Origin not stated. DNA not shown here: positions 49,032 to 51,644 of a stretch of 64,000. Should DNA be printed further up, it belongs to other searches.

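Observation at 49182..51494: RND/MMPL permease translationally coupled to the last mce gene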

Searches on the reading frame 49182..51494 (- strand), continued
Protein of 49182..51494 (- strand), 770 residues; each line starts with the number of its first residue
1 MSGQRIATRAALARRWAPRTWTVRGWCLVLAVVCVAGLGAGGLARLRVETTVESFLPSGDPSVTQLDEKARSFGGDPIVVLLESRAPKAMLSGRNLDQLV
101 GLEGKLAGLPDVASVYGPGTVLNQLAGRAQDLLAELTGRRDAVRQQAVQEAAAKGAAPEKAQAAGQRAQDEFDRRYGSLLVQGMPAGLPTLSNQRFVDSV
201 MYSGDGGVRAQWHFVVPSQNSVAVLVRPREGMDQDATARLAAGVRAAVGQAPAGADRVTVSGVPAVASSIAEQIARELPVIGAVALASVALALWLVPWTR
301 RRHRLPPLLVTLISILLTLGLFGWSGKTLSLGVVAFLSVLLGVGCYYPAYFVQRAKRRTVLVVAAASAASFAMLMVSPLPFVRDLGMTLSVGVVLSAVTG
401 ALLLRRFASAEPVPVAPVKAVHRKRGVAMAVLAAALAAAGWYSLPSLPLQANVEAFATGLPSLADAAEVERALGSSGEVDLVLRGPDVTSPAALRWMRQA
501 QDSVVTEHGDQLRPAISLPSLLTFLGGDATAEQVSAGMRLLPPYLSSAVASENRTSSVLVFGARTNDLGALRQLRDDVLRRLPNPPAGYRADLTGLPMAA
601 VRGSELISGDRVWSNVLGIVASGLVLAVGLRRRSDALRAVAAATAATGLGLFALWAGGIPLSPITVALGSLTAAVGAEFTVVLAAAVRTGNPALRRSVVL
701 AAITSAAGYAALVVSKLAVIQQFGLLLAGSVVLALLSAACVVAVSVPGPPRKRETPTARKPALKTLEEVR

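Call 49: search_solved_structures(query=A1, max_evalue=1, show_alignments=4)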
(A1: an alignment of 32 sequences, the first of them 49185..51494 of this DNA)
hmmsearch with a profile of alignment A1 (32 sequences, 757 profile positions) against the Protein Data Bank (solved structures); distinct sequences matched with E-value up to 1: 17.
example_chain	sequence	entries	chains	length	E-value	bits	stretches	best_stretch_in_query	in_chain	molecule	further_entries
6wu0_B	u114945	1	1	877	4.6e-10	41.2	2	245-399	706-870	Hopanoid biosynthesis associated RND transporter like protein HpnN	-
9u51_A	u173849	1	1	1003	1.6e-09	39.4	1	217-459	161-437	Siderophore exporter MmpL5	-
9rfu_D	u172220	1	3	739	1.7e-09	39.3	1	217-459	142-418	Siderophore exporter MmpL5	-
5khn_B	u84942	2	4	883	2e-09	39.1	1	252-401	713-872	RND transporter | Putative RND superfamily efflux pump membrane protein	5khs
9rgb_D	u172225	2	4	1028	2.3e-09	38.9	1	217-459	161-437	Siderophore exporter MmpL5,Green fluorescent protein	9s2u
8zkp_A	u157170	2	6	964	3.1e-09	38.4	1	217-459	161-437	Siderophore exporter MmpL5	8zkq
9gi0_B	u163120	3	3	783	1.2e-08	36.5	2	329-435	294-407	Siderophore exporter MmpL4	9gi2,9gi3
9syt_A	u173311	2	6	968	1.9e-07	32.5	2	329-435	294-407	Siderophore exporter MmpL4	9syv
9syj_A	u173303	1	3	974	2e-07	32.5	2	329-435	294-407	Siderophore exporter MmpL4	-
9dp6_A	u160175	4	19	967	7.8e-07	30.5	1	329-434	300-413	MmpL5 protein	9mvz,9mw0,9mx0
9b46_A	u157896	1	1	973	7.9e-07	30.5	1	329-434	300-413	MmpL5 protein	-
9u4t_A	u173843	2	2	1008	4.1e-05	24.8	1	214-438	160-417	MmpL4 protein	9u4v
9b43_A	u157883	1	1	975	5.1e-05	24.5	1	214-438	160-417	MmpL4 protein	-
5g06_D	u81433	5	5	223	0.48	11.3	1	179-229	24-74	EXOSOME COMPLEX COMPONENT RRP46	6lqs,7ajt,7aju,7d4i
4oo1_D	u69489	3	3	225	0.49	11.3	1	179-229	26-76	Exosome complex component RRP46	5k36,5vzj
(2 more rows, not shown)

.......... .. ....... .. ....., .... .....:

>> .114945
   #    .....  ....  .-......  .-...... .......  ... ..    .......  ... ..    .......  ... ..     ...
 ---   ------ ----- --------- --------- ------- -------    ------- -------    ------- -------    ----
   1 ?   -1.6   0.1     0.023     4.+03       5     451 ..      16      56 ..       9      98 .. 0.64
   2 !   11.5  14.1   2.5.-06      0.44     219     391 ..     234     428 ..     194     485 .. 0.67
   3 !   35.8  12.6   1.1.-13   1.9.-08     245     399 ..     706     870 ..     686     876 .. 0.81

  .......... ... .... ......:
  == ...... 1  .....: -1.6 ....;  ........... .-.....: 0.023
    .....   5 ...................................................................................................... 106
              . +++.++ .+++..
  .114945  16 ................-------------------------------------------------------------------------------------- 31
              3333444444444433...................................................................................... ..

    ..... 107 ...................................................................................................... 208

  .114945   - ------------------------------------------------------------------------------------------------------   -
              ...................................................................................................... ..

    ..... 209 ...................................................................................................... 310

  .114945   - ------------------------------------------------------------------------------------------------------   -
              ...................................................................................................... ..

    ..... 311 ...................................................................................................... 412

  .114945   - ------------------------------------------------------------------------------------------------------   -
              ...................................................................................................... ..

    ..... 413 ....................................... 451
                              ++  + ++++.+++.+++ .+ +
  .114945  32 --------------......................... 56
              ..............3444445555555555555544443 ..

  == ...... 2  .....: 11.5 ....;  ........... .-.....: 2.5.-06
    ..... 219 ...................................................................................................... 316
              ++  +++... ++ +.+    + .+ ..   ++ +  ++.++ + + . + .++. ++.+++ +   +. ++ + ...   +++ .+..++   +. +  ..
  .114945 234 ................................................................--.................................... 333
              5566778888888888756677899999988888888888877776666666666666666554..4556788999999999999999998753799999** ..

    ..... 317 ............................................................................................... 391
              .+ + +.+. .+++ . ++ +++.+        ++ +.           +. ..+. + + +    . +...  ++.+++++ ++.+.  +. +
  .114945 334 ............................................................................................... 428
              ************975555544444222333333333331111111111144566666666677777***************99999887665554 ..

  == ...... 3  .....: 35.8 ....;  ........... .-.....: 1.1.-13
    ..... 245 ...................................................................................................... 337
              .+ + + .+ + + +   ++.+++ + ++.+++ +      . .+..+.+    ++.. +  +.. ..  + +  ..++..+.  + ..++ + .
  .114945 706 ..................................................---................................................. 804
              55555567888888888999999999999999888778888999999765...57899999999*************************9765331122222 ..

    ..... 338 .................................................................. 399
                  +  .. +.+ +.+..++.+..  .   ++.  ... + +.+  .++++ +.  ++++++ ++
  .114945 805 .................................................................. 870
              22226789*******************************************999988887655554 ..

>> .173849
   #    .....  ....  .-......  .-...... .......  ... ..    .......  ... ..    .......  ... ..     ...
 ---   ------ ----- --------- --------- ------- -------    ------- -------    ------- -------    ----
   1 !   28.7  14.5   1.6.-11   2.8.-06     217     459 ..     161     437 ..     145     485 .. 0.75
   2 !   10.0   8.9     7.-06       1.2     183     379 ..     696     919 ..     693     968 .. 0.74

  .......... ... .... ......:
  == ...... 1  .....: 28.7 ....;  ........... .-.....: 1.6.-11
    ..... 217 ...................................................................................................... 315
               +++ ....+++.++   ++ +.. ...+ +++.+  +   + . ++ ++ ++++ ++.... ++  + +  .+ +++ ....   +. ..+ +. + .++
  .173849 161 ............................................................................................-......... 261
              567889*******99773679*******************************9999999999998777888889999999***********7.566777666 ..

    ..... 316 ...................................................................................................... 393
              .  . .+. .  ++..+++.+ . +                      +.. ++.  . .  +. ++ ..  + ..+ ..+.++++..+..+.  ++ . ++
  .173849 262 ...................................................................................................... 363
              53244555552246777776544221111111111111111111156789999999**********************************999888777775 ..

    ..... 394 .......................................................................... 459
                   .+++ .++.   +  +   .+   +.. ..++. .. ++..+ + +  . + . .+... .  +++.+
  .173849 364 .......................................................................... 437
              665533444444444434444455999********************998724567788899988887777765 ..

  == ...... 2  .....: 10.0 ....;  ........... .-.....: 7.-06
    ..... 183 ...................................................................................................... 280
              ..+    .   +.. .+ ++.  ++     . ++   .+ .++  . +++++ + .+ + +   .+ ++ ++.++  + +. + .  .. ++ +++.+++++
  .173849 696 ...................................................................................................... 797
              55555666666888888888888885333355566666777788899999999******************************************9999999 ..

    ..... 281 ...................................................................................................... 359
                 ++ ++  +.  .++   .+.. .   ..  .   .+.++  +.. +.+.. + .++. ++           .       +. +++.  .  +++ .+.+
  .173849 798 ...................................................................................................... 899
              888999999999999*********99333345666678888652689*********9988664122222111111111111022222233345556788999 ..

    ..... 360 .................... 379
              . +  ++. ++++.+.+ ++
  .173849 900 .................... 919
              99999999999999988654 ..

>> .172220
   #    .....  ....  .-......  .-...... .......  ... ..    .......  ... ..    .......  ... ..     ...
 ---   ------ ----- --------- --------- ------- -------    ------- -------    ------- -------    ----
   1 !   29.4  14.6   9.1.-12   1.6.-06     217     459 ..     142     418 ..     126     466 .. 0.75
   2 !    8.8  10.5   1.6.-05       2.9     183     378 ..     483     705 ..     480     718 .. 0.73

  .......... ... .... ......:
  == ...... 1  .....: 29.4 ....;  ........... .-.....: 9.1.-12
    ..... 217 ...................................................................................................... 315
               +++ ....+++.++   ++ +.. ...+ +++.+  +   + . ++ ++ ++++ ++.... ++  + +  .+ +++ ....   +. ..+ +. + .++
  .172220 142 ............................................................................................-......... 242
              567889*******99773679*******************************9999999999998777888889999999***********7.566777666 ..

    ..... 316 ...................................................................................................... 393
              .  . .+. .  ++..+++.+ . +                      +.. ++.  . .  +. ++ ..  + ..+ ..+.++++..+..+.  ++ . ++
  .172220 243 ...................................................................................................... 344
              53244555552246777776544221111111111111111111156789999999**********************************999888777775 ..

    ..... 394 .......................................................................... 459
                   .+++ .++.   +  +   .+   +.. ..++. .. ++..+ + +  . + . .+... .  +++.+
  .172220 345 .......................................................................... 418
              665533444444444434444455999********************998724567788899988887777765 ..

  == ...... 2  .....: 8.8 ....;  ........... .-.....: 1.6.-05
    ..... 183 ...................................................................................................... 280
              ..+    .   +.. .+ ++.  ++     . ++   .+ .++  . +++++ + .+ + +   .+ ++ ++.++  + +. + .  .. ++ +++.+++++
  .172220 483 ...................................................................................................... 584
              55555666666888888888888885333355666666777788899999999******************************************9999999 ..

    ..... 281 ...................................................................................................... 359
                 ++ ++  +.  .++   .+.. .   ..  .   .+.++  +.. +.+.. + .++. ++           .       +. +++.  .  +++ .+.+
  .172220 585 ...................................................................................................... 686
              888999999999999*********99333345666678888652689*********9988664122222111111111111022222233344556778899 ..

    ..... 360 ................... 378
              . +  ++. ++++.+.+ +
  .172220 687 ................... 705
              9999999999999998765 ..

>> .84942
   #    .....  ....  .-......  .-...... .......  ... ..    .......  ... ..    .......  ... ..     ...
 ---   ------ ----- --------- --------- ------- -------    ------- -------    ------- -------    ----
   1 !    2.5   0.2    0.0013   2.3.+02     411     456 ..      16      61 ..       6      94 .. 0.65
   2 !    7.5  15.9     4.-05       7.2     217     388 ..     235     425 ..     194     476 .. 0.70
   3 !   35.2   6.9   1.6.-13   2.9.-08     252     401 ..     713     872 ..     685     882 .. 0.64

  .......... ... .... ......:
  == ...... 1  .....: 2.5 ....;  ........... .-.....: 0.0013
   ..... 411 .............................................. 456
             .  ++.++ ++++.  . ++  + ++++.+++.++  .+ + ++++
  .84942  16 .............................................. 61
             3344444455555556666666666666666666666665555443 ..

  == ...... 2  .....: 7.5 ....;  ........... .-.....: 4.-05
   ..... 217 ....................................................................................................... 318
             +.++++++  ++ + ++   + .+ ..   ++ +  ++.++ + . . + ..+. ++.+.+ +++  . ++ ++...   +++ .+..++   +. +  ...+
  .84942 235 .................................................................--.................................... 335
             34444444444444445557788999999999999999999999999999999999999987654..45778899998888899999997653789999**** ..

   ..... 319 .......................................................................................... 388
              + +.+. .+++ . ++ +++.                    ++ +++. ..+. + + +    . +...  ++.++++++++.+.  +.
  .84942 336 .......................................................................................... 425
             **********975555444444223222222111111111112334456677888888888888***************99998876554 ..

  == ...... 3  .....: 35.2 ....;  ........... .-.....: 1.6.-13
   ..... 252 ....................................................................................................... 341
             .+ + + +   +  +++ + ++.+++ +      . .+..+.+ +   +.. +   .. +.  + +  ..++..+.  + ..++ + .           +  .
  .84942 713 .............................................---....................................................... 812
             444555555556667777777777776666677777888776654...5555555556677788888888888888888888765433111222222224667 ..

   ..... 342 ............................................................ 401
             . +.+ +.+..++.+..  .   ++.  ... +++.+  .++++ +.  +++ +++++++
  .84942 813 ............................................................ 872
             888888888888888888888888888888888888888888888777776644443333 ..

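Call 51: search_dna_similar(query=window:49185-51494:-, collection=plasmids, mode=protein, max_evalue=1e-10, max_rows=25)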
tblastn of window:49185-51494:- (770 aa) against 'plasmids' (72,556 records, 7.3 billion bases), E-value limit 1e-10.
No match.
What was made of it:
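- Tried and rejected: tblastn of the RND against 72,556 plasmids found no match (call 51).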

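Call 56: find_homologous_proteins(query=P0184, max_evalue=1e-10)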
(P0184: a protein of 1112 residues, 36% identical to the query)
Query P0184 (1112 aa): 27 proteins with E <= 1e-10 among 8000 candidates.
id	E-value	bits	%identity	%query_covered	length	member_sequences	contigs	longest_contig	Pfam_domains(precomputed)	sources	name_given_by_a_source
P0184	0.0e+0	2334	100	100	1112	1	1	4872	PF13145.13,PF00639.28,PF03176.22,PF13624.12,PF13616.13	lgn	-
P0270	1.4e-68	250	31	65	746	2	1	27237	PF03176.22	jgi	-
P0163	1.0e-63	234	33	67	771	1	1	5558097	PF03176.22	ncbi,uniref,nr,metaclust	ncbi:hypothetical protein [Nitriliruptor alkaliphilus]|uniref:hypothetical protein n=1 Tax=Nitriliru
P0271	4.7e-44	169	28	64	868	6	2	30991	PF03176.22,PF12349.15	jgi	jgi:hypothetical protein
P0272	1.5e-42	164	31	66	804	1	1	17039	PF03176.22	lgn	-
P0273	2.3e-42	163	29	65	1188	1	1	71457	PF03176.22,PF12349.15,PF02355.23,PF00578.28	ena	-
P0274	5.3e-41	159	28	65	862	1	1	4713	PF03176.22,PF12349.15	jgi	jgi:hydrophobe/amphiphile efflux-3 (HAE3) family protein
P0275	1.4e-40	158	30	67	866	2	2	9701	PF03176.22,PF12349.15,PF02355.23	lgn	-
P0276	5.2e-39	152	27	65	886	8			PF03176.22,PF12349.15,PF02355.23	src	-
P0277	7.6e-39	152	29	67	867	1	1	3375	PF03176.22,PF12349.15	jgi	jgi:hydrophobe/amphiphile efflux-3 (HAE3) family protein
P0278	2.1e-38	150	28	65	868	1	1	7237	PF03176.22,PF12349.15,PF02355.23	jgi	jgi:hydrophobe/amphiphile efflux-3 (HAE3) family protein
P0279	4.4e-38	149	28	67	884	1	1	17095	PF03176.22,PF12349.15,PF02355.23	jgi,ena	-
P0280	3.5e-37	146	28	65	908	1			PF03176.22,PF12349.15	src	-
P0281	2.3e-36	144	28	66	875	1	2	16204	PF03176.22,PF12349.15,PF02355.23,PF00873.26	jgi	-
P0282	2.4e-36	144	28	67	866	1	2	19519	PF03176.22,PF12349.15,PF02355.23,PF00873.26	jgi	-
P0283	2.9e-35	140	33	26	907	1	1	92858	PF03176.22,PF12349.15,PF02355.23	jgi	jgi:hydrophobe/amphiphile efflux-3 (HAE3) family protein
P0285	9.5e-35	138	27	65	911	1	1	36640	PF03176.22,PF02355.23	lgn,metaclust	metaclust:status=active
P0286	5.9e-34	136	27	66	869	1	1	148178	PF03176.22,PF12349.15,PF02355.23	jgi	jgi:hydrophobe/amphiphile efflux-3 (HAE3) family protein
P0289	8.6e-33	132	31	66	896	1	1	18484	PF03176.22,PF12349.15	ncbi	-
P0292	6.2e-32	129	26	66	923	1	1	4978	PF03176.22,PF12349.15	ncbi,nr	ncbi:MAG TPA: MMPL family transporter [Solirubrobacteraceae bacterium]|nr:MMPL family transporter [S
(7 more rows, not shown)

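Call 57: find_encoding_contigs(protein=P0184, flank=5000, max_places=1)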
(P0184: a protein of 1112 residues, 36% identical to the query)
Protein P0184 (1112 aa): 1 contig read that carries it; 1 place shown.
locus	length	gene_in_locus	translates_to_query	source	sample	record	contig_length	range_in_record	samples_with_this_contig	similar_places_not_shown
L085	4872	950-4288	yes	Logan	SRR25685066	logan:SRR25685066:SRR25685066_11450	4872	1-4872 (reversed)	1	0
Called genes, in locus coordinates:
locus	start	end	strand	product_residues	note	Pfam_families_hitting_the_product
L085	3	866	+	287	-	?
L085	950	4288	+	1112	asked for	PF03176:MMPL (weak), PF13624:SurA_N_3, PF13145:Rotamase_2, PF00639:Rotamase, PF13616:Rotamase_3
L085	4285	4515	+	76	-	-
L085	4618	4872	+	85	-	?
